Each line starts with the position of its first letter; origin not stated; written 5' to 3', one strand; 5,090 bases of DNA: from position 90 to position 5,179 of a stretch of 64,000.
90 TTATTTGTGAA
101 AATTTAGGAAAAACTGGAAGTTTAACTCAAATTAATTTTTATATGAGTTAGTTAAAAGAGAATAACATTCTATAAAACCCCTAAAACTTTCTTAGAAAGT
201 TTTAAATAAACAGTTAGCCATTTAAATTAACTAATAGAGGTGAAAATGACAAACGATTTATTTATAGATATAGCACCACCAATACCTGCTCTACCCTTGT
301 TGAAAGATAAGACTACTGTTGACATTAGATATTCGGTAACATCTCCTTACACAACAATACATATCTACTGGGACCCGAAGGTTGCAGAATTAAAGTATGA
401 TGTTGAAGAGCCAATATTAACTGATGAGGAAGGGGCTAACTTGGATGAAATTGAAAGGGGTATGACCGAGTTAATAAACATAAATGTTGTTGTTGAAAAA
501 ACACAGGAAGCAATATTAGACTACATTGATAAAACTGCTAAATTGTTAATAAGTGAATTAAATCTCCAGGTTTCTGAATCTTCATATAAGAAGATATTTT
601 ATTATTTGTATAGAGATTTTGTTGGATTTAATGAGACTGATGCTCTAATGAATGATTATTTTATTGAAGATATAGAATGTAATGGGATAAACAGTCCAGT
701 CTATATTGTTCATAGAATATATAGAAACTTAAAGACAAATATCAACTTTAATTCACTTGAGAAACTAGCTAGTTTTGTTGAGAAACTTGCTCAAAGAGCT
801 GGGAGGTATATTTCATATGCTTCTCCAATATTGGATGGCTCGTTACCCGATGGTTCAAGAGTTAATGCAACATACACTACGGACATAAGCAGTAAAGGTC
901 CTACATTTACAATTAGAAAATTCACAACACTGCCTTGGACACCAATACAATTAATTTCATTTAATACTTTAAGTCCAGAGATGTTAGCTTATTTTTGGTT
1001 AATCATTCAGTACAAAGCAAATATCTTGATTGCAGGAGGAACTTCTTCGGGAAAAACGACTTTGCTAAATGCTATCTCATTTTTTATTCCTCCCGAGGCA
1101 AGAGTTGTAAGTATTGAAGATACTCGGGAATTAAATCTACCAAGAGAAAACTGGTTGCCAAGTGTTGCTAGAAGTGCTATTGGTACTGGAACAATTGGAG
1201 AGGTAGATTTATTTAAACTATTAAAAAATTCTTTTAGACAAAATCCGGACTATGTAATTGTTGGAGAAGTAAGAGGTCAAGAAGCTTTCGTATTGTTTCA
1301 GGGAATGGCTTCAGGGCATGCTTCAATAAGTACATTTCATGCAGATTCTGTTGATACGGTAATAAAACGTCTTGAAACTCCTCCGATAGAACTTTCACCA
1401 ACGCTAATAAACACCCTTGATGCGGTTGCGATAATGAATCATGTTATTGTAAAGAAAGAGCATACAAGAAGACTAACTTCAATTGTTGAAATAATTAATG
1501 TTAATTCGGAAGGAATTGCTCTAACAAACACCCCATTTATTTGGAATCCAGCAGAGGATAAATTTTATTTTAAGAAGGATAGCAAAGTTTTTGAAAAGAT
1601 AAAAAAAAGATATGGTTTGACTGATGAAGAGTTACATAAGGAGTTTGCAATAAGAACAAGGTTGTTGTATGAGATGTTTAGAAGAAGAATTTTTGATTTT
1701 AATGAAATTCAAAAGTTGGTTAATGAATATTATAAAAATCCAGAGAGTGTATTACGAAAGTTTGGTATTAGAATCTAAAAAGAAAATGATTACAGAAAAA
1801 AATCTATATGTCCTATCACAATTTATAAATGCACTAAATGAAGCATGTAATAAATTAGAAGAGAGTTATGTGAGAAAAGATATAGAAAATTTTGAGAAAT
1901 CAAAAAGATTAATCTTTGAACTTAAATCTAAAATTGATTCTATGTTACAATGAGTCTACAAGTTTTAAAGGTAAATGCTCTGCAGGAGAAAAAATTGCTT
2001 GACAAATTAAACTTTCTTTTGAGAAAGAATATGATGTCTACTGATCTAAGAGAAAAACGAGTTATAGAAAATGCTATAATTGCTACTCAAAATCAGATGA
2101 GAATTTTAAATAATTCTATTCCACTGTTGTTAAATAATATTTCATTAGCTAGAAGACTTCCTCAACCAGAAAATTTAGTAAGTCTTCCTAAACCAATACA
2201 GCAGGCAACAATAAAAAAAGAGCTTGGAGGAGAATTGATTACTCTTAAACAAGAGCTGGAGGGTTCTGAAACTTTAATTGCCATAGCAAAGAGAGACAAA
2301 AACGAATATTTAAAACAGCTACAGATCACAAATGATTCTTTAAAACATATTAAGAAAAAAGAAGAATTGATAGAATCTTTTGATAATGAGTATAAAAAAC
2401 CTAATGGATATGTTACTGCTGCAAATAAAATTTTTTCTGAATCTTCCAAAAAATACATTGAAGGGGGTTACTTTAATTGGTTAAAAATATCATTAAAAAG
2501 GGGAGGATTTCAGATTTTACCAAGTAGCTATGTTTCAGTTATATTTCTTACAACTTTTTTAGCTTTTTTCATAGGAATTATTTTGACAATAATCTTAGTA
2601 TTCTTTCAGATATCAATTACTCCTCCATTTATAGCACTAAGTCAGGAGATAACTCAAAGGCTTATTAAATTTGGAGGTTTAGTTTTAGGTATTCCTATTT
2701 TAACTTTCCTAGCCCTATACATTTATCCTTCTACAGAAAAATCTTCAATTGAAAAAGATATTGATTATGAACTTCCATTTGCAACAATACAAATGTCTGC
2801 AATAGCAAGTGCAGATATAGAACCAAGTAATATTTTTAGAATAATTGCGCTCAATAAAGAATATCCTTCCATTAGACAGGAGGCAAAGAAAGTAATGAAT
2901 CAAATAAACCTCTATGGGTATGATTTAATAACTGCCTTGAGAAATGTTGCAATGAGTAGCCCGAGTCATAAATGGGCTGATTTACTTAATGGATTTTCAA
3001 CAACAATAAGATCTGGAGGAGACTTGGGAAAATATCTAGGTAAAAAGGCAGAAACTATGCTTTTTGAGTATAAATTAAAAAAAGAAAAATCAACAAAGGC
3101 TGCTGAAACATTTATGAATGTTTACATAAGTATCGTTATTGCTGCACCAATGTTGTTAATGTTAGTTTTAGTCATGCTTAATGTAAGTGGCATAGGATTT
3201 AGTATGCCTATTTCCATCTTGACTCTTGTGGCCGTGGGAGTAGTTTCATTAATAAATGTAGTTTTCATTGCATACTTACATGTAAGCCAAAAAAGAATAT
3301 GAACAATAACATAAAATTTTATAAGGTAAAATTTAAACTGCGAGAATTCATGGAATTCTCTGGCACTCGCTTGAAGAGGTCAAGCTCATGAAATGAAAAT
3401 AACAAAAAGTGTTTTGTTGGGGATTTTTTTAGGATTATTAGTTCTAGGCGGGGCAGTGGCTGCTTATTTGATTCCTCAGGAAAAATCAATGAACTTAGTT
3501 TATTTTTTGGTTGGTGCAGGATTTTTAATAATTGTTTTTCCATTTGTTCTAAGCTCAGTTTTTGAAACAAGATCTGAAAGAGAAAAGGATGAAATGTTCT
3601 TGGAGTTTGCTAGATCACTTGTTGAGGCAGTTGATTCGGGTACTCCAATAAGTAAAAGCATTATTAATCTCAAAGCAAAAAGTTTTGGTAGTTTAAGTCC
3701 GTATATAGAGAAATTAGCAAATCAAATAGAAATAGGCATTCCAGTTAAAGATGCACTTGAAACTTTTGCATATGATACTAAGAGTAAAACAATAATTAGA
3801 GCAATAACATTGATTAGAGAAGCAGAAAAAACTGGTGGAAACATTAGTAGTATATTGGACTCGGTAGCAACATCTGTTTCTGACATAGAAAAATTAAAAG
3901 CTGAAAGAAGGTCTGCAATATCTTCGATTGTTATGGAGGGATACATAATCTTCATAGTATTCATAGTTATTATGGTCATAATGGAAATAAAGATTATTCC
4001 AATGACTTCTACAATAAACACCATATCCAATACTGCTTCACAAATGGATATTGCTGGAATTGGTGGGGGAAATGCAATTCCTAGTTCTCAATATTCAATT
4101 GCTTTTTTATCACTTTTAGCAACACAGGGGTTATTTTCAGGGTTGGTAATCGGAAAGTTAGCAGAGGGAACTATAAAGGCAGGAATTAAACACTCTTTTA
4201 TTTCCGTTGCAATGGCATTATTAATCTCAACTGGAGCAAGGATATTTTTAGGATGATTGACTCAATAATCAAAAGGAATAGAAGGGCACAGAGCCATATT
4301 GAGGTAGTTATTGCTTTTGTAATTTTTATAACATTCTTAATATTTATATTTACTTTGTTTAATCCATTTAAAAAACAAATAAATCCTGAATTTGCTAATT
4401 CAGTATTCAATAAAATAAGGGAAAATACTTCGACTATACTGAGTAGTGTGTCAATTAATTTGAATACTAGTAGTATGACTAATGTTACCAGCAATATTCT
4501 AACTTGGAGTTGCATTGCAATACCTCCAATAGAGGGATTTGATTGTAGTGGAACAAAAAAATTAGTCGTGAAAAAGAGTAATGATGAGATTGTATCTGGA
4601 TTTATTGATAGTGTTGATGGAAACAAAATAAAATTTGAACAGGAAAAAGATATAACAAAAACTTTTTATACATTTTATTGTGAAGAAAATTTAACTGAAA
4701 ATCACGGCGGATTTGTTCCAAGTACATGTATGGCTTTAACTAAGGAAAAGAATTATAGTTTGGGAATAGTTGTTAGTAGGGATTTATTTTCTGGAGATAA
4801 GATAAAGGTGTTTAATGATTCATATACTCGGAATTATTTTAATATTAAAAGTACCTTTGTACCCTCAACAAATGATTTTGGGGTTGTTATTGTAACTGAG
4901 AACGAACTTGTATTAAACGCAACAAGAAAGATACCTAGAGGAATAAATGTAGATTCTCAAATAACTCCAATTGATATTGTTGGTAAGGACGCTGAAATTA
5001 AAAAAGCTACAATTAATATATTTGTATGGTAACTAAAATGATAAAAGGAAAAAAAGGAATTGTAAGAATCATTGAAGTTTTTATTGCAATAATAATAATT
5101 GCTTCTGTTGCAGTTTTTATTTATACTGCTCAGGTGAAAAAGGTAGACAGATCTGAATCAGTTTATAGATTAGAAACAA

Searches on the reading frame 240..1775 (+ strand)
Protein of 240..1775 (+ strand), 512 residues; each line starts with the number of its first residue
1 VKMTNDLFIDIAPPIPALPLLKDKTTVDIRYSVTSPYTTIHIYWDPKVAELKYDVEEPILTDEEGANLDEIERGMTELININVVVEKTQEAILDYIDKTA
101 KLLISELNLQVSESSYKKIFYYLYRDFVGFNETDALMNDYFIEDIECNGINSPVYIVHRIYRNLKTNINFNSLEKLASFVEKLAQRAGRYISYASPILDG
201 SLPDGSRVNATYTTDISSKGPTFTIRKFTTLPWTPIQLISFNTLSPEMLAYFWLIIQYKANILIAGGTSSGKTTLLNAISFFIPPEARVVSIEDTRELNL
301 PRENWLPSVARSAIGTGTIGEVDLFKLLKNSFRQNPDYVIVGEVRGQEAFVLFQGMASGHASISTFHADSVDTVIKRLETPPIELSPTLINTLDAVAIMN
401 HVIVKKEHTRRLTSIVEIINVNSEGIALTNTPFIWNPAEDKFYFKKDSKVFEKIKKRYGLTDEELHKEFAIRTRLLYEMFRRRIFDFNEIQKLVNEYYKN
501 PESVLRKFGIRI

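Call 63: find_encoding_contigs(protein=window:240-1775:+, flank=10000, max_places=2)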
Protein window:240-1775:+ (512 aa): no gene with exactly this product is on record in the collection.

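Call 65: find_encoding_contigs(protein=window:246-1775:+, flank=10000, max_places=2)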
Protein window:246-1775:+ (510 aa): 3 contigs read that carry it; 2 places shown.
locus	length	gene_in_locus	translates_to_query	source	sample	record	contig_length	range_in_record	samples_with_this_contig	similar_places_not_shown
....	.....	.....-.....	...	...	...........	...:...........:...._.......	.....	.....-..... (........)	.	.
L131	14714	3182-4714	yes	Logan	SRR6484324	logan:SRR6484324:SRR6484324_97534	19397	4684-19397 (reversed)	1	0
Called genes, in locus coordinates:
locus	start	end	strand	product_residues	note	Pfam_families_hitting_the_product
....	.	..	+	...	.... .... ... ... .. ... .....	?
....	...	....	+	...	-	-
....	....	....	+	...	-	-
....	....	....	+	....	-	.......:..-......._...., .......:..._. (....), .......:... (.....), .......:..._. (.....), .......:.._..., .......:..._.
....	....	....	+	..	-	-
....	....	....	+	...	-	-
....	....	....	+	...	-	-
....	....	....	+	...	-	-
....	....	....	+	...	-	-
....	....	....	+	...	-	-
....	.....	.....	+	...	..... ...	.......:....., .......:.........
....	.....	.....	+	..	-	-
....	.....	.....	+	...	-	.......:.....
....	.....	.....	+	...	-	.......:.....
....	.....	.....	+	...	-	-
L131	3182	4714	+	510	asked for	PF00437:T2SSE, PF27713:UCP018868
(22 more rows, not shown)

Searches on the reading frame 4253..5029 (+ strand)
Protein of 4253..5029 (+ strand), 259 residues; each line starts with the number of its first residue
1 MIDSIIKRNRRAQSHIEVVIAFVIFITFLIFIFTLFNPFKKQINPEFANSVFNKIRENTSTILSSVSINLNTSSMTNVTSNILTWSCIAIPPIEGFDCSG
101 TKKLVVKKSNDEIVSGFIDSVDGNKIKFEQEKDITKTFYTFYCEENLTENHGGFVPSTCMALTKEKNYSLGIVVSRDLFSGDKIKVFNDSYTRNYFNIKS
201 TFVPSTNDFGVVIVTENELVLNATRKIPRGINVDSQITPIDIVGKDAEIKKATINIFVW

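Call 18: search_protein_families(library=ncbifam, proteins=[window:4253-5029:+], max_evalue=0.1)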
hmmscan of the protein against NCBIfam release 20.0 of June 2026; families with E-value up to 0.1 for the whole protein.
window:4253-5029:+ (259 aa): 1 family
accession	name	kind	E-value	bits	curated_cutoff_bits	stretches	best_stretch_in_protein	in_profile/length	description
NF033093.1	HK_VicK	exception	0.0073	15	680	1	13-91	273-345/448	cell wall metabolism sensor histidine kinase VicK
